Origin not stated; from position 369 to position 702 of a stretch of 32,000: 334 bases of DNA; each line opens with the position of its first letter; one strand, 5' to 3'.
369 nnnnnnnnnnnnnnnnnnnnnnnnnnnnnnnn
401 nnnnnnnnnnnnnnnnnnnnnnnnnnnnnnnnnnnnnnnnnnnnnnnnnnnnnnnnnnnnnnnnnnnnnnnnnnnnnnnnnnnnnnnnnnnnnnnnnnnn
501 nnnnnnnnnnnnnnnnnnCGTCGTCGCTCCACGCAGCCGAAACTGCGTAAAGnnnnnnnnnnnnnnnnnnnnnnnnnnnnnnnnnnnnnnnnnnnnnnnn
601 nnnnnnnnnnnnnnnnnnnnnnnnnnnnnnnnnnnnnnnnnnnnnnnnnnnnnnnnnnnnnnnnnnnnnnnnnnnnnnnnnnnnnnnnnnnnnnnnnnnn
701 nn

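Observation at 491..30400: Family of modular GC-rich hairpin cassettes fills most long intergenic spacers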

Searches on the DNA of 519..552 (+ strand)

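Call 72: build_rna_model(alignment_id=A2, structure=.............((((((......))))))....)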
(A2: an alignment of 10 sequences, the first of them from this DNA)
Model R1 built from alignment A2 (10 sequences, 35 columns); structure: as given.
model positions 34; base pairs 6; branch points 0; effective number of sequences 10; information 0.865 bits per position. Calibrated on 0.2 Mb of random sequence (short: E-values are rough).
structure used (alignment columns):
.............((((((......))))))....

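Call 73: search_with_rna_model(model_id=R1, source=window, filters=off, max_evalue=10)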
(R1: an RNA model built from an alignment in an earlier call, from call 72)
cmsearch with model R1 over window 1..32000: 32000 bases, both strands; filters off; matches with E-value up to 10: 25.
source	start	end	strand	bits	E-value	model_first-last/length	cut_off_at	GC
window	30351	30384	+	41.4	4.5e-07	1-34/34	no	0.71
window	13083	13116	+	41.4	4.6e-07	1-34/34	no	0.65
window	519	552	+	39.4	1.2e-06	1-34/34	no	0.62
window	3221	3254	-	39.2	1.3e-06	1-34/34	no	0.59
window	26378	26411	+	38.5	1.8e-06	1-34/34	no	0.62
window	6556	6589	+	37.6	2.9e-06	1-34/34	no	0.65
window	7448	7481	+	34.3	1.4e-05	1-34/34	no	0.62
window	7536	7569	+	33.8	1.8e-05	1-34/34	no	0.68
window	21193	21226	+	29.4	0.00016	1-34/34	no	0.74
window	10932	10965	-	23.3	0.003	1-34/34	no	0.56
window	1746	1773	-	11.6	0.9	1-34/34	no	0.82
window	21146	21186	+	10.3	1.7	1-34/34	no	0.66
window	7342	7383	+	9.3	2.8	1-34/34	no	0.62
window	16480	16517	-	8.6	3.8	1-34/34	no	0.55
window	1752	1775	+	8.4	4.2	11-34/34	no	0.83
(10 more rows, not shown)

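Call 74: search_with_rna_model(model_id=R1, sources=[L003, L004, L005, L006, L007, L008, L009, L010, L011, L012, L013, L014, L015, L016, L017, L018, L019, L020, L021, L022, L023, L024, L025, L026, L027, L028, L029, L030, L031, L032, L033, L034, L035, L036, L037, L038, L039, L040, L041, L042, L043, L044, L045, L046, L047, L048, L049, L050, L051, L052, L053, L054, L055, L056, L057, L058, L059, L060, L061, L062, L063, L064, L065, L066, L067, L068, L069, L070, L071, L072, L073, L074, L075, L076, L077, L078, L079, L080, L081, L082, L084], max_evalue=1)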
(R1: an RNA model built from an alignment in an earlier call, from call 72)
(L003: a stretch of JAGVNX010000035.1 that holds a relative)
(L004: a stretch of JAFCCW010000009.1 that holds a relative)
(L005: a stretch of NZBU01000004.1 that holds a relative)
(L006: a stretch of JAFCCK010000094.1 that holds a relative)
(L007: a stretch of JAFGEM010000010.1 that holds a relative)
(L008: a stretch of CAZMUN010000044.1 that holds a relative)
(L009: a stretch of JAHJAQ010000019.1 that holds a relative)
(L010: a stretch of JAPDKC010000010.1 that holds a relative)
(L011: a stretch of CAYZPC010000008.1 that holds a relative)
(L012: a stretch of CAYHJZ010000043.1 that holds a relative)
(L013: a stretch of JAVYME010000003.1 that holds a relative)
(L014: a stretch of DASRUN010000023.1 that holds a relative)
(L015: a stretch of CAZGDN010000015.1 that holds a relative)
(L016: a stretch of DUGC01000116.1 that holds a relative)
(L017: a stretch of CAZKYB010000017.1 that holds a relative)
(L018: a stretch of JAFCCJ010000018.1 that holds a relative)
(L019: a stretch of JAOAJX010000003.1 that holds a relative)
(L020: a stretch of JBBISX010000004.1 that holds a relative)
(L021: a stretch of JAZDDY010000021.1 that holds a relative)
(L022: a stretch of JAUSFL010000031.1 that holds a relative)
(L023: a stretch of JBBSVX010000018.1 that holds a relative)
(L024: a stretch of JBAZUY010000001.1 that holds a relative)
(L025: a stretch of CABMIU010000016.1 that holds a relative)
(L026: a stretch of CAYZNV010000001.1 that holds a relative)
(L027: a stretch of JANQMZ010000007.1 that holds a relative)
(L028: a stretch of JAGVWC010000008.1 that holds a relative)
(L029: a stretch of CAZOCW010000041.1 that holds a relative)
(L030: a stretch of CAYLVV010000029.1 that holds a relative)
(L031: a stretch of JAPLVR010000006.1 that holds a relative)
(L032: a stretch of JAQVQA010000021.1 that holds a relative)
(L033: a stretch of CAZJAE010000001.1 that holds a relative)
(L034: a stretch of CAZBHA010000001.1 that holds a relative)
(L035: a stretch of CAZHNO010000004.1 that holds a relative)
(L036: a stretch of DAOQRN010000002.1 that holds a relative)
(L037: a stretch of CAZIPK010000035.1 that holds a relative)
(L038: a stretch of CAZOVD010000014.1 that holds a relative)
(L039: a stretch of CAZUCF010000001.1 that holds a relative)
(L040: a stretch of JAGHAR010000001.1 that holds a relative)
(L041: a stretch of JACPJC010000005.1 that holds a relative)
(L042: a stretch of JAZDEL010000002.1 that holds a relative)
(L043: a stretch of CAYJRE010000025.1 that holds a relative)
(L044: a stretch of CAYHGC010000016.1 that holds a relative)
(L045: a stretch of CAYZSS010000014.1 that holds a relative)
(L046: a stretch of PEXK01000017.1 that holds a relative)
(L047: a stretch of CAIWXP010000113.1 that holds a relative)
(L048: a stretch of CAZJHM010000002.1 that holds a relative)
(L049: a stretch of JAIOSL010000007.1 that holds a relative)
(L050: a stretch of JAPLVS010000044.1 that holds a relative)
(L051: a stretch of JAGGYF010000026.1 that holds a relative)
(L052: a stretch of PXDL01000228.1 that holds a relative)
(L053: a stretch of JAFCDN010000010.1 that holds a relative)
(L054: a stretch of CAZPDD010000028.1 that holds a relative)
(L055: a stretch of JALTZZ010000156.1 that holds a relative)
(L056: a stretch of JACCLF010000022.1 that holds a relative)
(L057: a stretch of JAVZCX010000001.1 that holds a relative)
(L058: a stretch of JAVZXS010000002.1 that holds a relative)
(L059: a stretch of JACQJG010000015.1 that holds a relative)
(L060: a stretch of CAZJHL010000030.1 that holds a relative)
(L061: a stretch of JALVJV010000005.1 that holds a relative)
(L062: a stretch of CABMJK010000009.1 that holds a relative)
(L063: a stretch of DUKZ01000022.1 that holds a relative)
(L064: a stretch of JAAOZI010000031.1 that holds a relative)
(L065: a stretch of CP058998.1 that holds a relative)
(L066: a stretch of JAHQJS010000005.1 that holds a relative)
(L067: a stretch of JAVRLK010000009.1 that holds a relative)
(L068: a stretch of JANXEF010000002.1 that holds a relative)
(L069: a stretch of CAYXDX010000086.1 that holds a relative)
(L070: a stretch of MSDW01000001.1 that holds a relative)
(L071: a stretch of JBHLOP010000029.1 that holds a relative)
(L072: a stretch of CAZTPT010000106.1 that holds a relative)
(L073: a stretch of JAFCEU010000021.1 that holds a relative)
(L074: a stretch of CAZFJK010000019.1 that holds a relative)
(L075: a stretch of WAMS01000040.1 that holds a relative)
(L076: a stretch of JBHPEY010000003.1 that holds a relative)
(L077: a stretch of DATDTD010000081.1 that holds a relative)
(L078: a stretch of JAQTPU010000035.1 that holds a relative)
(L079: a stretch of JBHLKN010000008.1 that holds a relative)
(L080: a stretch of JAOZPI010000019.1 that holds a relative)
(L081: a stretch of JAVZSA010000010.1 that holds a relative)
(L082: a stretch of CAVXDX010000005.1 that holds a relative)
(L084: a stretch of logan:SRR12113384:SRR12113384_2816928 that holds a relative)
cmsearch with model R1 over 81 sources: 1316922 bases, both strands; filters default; matches with E-value up to 1: 1.
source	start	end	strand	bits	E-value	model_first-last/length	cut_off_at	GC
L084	4637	4670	-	41.4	1.9e-05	1-34/34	no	0.71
